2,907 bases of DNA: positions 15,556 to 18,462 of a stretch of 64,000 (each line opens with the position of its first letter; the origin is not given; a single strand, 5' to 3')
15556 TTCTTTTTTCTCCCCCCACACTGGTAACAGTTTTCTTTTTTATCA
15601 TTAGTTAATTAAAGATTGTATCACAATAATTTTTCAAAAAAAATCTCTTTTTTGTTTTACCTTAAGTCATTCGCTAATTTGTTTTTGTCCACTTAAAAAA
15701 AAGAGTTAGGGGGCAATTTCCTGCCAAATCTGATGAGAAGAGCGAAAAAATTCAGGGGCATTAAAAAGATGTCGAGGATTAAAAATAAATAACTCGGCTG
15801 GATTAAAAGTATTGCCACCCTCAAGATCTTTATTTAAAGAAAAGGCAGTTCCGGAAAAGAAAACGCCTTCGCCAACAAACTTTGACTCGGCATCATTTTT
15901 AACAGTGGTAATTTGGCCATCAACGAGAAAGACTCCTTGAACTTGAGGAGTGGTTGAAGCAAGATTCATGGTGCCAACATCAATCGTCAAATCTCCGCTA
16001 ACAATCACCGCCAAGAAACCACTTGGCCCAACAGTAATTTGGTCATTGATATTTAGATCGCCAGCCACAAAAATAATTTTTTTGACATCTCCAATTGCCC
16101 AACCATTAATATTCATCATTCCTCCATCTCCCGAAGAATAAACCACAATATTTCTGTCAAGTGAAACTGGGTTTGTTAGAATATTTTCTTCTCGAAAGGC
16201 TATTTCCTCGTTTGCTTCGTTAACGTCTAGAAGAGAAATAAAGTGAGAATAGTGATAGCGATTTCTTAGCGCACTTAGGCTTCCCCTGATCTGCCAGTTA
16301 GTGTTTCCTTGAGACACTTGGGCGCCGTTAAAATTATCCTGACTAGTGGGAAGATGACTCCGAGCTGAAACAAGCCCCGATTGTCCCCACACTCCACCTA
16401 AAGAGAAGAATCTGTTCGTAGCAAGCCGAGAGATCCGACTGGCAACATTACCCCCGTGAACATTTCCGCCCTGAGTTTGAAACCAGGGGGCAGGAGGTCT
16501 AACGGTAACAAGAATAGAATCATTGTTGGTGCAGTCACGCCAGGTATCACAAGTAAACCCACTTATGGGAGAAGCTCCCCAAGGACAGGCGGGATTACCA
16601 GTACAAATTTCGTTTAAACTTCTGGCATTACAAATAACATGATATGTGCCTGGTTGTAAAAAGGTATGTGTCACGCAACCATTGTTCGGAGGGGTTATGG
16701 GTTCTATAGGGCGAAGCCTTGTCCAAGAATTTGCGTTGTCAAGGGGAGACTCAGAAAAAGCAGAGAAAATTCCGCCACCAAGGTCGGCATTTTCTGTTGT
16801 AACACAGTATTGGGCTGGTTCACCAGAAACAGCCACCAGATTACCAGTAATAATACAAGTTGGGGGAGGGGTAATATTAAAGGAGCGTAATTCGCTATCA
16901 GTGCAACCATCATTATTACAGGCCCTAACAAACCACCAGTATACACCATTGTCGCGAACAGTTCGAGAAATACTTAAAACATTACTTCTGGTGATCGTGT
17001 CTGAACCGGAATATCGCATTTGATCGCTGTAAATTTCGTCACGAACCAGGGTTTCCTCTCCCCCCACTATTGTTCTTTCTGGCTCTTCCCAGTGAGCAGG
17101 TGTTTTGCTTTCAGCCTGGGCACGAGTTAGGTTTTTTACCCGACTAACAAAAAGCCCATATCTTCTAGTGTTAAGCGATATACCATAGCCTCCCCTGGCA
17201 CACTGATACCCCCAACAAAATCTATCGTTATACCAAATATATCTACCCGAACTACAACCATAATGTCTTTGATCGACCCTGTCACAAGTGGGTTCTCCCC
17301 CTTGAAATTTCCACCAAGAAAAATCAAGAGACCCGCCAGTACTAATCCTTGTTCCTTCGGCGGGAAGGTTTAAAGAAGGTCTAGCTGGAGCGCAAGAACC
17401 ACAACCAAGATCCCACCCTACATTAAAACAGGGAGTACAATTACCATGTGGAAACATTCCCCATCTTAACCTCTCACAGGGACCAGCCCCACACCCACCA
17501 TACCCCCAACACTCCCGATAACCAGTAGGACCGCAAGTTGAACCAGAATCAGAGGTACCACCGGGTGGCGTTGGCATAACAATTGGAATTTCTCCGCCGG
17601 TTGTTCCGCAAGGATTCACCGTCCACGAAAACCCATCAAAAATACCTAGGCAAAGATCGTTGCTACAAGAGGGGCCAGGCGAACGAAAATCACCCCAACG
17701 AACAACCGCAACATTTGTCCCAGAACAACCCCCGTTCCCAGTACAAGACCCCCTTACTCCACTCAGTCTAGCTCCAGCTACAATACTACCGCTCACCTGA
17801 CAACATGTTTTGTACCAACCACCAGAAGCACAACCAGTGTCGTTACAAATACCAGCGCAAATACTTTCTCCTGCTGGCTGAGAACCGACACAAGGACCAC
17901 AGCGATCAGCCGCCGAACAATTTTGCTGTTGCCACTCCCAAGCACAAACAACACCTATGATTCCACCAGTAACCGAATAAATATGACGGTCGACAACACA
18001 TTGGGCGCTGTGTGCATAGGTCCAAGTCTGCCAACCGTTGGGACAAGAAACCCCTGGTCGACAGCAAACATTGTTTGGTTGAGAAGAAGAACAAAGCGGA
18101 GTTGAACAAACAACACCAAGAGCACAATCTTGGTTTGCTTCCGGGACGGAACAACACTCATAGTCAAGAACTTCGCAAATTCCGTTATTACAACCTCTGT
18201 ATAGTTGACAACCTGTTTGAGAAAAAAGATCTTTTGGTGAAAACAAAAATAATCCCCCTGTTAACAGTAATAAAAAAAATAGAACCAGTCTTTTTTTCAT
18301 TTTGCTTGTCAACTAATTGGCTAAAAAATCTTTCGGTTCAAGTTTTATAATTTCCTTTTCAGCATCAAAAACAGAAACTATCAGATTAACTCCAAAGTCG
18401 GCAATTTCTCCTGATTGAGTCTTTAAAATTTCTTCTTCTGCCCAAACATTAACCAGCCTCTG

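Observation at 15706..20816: GC-enriched three-gene operon: Tat-lipoprotein + small membrane protein + 868-aa hyper-Cys/Gly/Trp-rich secreted protein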

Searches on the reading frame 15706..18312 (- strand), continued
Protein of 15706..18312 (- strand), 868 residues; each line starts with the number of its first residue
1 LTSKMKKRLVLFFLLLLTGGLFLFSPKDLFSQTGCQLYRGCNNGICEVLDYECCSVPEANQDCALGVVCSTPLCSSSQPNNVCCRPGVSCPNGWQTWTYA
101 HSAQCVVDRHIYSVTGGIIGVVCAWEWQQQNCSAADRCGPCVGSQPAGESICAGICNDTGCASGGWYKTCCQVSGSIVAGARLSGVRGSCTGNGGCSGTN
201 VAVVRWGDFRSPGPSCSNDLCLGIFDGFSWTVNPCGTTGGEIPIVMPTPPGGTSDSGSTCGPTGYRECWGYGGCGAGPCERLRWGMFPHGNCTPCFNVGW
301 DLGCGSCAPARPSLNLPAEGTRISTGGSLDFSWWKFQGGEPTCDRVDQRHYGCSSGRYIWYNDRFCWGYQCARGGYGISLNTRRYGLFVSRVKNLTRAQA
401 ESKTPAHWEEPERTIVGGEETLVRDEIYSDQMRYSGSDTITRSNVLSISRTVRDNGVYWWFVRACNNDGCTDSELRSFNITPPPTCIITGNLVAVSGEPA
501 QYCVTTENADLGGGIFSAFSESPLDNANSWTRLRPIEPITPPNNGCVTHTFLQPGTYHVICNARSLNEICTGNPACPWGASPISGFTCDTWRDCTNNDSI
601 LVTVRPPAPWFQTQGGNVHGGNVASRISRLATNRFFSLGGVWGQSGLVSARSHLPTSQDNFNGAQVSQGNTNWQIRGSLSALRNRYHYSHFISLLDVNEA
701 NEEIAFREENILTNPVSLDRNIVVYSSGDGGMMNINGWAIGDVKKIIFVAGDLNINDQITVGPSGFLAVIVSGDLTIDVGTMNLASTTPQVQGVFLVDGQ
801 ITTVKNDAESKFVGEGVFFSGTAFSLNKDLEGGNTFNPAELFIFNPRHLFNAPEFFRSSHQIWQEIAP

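Call 72: find_encoding_contigs(protein=P0043, flank=8000, max_places=1)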
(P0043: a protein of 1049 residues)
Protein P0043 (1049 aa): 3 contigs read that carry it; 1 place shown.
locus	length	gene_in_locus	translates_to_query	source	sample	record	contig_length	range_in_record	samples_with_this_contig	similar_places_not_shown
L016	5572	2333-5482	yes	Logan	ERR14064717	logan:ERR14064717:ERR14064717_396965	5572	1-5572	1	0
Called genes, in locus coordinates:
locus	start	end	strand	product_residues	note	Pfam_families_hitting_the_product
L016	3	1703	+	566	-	?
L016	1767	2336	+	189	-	-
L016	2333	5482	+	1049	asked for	-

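Call 75: search_protein_families(library=phrogs, proteins=[window:15706-18312:-], max_evalue=0.1)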
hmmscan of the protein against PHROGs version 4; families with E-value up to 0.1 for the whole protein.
window:15706-18312:- (868 aa): 0 families

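Call 76: search_protein_families(library=padloc, proteins=[window:15706-18312:-], max_evalue=0.1)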
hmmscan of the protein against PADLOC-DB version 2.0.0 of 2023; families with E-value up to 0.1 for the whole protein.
window:15706-18312:- (868 aa): 0 families

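Call 82: list_cluster_members(proteins=[P0046, P0148, P0051, P0137, P0111, P0081, P0156, P0104, P0129, P0060])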
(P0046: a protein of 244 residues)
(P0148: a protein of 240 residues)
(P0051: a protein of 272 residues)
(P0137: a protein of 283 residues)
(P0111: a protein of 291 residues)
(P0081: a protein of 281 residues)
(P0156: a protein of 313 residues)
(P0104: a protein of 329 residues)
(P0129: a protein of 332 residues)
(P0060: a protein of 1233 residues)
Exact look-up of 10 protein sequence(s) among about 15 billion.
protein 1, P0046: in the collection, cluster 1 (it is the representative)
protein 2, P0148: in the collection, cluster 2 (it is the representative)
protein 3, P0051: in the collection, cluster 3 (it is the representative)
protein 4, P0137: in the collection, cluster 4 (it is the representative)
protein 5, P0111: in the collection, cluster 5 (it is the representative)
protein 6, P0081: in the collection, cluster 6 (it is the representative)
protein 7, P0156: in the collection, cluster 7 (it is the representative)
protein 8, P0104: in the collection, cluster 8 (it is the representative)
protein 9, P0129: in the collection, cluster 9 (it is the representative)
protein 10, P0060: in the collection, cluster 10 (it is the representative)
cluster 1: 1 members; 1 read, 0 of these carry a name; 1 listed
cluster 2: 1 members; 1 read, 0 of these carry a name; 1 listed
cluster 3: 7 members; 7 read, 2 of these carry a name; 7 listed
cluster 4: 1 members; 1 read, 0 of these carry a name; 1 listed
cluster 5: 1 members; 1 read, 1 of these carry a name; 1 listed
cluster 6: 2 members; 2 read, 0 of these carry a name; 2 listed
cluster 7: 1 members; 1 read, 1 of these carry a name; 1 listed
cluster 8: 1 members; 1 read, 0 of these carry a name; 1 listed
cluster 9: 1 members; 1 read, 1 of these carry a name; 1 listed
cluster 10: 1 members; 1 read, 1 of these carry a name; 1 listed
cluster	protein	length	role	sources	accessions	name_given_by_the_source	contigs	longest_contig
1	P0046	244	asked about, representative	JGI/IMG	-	-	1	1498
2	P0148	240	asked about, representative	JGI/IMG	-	-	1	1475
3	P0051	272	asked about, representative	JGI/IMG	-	-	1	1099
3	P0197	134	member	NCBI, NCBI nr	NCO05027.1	MAG: hypothetical protein GW939_02670, partial [Candidatus Magasanikbacteria bacterium] | hypothetical protein [Candidatus Magasanikbacteria bacterium]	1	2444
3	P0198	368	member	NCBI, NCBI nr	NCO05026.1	MAG: hypothetical protein GW939_02665, partial [Candidatus Magasanikbacteria bacterium] | hypothetical protein [Candidatus Magasanikbacteria bacterium]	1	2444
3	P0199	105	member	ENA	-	-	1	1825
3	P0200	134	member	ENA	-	-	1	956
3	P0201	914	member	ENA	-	-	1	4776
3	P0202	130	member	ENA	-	-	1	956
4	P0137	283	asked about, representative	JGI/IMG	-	-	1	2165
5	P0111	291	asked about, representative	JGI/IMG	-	hypothetical protein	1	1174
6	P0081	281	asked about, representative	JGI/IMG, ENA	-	-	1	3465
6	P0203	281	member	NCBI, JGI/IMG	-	-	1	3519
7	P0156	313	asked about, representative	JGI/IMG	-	hypothetical protein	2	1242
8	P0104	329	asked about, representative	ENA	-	-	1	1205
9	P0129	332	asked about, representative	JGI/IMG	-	hypothetical protein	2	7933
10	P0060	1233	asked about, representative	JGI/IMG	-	hypothetical protein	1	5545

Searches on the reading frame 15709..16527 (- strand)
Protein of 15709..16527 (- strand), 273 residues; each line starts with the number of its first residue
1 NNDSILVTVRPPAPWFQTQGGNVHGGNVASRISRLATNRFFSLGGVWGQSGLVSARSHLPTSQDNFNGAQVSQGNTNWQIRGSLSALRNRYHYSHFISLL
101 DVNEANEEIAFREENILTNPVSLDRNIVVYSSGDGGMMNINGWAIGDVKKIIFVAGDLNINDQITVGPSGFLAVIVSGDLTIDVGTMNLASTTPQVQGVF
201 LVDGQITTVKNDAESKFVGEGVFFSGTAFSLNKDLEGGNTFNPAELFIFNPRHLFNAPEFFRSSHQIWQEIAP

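Call 22: find_homologous_proteins(query=A2, max_evalue=1e-10)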
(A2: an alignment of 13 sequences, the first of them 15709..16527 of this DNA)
Query A2 (13 sequences) (273 aa, profile of the alignment): 10 proteins with E <= 1e-10 among 8000 candidates.
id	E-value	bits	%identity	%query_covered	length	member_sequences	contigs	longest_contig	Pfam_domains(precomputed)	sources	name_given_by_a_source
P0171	2.8e-92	327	27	96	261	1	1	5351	-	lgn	-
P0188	7.2e-83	296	26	97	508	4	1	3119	-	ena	-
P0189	8.1e-83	296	27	97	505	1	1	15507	-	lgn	-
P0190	1.0e-81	292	29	100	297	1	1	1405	-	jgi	jgi:hypothetical protein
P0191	7.7e-70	253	30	99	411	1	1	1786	-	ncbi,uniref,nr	ncbi:hypothetical protein COW80_02010 [Candidatus Beckwithbacteria bacterium CG22_combo_CG10-13_8_21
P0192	3.7e-56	208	31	60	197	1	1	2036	-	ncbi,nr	ncbi:hypothetical protein KKH13_05380, partial [Patescibacteria group bacterium]|nr:hypothetical pro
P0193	5.9e-43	165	26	95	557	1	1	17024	PF23981.2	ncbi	-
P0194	2.6e-41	160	29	99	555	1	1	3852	-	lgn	-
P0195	2.5e-22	97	25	29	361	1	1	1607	PF00041.28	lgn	-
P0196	4.8e-22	97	28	34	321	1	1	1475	-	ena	-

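Call 24: search_protein_families(library=pfam, proteins=[P0193, P0189, P0191], max_evalue=0.01)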
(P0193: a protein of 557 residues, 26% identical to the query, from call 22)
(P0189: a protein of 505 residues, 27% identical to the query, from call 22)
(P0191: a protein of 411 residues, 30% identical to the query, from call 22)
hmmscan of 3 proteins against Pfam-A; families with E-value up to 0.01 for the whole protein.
P0193 (557 aa): 1 family
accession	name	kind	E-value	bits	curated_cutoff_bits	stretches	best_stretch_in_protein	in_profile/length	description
PF23981.1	DUF7305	-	8.4e-07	29.5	27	1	391-496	42-144/185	Domain of unknown function (DUF7305)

P0189 (505 aa): 3 families
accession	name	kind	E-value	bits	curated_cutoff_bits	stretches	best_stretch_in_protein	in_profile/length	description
PF16656.11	Pur_ac_phosph_N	-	0.0027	18.7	30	1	163-250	6-87/93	Purple acid Phosphatase, N-terminal domain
PF00041.27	fn3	-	0.005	17.5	25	0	159-254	2-81/84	Fibronectin type III domain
PF23981.1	DUF7305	-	0.0061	16.9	27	1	360-426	39-107/185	Domain of unknown function (DUF7305)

P0191 (411 aa): 0 families

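Call 58: find_encoding_contigs(protein=P0193, flank=8000, max_places=1)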
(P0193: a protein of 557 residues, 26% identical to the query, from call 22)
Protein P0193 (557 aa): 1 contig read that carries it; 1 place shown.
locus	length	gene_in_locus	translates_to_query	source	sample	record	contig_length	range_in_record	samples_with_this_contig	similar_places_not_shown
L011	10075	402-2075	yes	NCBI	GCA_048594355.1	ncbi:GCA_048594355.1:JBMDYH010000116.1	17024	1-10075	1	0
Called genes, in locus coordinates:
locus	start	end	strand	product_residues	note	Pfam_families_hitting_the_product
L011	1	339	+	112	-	?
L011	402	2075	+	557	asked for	PF23981:DUF7305 (weak)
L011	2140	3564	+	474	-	PF26299:MurL_N, PF26298:MurL_epimerase_C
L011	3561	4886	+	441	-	PF08245:Mur_ligase_M, PF02875:Mur_ligase_C (weak)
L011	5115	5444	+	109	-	PF00825:Ribonuclease_P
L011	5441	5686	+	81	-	PF01809:YidD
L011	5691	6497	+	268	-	PF02096:60KD_IMP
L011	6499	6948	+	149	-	PF13083:KH_KhpA-B, PF01424:R3H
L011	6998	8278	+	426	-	PF04932:Wzy_C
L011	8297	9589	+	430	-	PF01943:Polysacc_synt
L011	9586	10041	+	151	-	PF00075:RNase_H, PF13456:RVT_3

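Call 59: find_encoding_contigs(protein=P0189, flank=8000, max_places=1)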
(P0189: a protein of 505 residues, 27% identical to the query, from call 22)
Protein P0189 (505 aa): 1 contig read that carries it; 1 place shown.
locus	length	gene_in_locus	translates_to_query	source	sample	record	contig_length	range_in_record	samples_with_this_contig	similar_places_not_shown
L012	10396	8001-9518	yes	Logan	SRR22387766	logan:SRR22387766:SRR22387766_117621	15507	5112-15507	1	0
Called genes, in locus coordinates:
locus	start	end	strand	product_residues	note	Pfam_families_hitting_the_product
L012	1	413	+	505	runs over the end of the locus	PF04208:MtrA, PF00303:Thymidylat_synt, PF14251:PterinBD-DUF4346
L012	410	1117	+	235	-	PF00763:THF_DHG_CYH, PF02882:THF_DHG_CYH_C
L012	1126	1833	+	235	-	PF00318:Ribosomal_S2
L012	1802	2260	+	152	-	PF00889:EF_TS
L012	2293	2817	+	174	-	PF01765:RRF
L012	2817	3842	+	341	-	PF02163:Peptidase_M50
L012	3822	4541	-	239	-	-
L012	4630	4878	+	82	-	-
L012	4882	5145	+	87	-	PF15738:YafQ_toxin (weak)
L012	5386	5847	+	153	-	-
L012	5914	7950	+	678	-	-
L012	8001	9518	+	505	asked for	-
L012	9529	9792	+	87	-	PF21748:UPF0150 (weak), PF15919:HicB_lk_antitox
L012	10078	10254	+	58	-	-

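Call 69: search_solved_structures(query=A2, max_evalue=10, show_alignments=2)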
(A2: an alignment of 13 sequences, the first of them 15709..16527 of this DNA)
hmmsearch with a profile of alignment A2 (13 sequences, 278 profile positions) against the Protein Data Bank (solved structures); distinct sequences matched with E-value up to 10: 1.
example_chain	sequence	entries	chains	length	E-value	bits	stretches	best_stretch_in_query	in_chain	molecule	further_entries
8bs3_A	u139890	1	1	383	0.67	12.4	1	20-89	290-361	Ubiquitin carboxyl-terminal hydrolase 36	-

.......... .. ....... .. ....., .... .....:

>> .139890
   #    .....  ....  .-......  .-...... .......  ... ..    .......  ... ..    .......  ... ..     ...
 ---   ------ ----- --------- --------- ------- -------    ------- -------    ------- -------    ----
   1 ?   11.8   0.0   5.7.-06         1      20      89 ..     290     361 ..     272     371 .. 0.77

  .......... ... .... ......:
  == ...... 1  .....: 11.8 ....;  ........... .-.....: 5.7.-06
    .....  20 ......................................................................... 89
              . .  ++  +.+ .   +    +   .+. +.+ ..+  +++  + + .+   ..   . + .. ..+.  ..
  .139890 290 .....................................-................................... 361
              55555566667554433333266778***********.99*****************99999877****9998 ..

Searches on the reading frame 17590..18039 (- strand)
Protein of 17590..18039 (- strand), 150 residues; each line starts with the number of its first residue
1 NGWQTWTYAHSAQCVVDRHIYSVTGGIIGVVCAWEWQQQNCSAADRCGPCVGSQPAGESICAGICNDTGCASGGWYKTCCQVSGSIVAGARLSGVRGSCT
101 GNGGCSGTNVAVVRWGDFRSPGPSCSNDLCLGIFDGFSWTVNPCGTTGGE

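Call 86: find_related_loci(query=A6, collection=metagenome_contigs, flank=6000)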
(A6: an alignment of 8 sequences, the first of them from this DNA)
Query A6 (150 aa) in metagenome_contigs; peptide patterns used: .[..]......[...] (x = any residue, [..] = any of these).
56 stretches matched a pattern; 21 encode a relative of the query (tblastn E <= 1e-3); 21 distinct loci.
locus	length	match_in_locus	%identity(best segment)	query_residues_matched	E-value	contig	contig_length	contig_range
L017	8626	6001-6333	65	40-147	1e-38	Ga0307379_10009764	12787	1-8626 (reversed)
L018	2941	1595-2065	49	1-144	1e-35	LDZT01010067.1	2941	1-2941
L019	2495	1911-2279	38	4-147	1e-18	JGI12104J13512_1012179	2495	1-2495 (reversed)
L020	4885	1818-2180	38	4-146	2e-18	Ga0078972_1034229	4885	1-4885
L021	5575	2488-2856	38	4-147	2e-18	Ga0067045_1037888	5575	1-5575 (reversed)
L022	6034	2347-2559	53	6-92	5e-18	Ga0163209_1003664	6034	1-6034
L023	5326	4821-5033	53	6-92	8e-18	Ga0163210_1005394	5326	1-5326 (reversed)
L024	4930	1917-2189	43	36-146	7e-16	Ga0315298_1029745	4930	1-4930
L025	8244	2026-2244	36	6-89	1e-8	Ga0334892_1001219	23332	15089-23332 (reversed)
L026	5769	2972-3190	36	6-89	1e-8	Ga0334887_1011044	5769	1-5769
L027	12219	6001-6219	36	6-89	1e-8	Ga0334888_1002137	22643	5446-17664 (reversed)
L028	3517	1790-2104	29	6-113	2e-8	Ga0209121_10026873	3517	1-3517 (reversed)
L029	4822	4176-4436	36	50-148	3e-8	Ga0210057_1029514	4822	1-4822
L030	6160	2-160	42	32-89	7e-8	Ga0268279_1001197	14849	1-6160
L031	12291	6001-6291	33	34-148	3e-7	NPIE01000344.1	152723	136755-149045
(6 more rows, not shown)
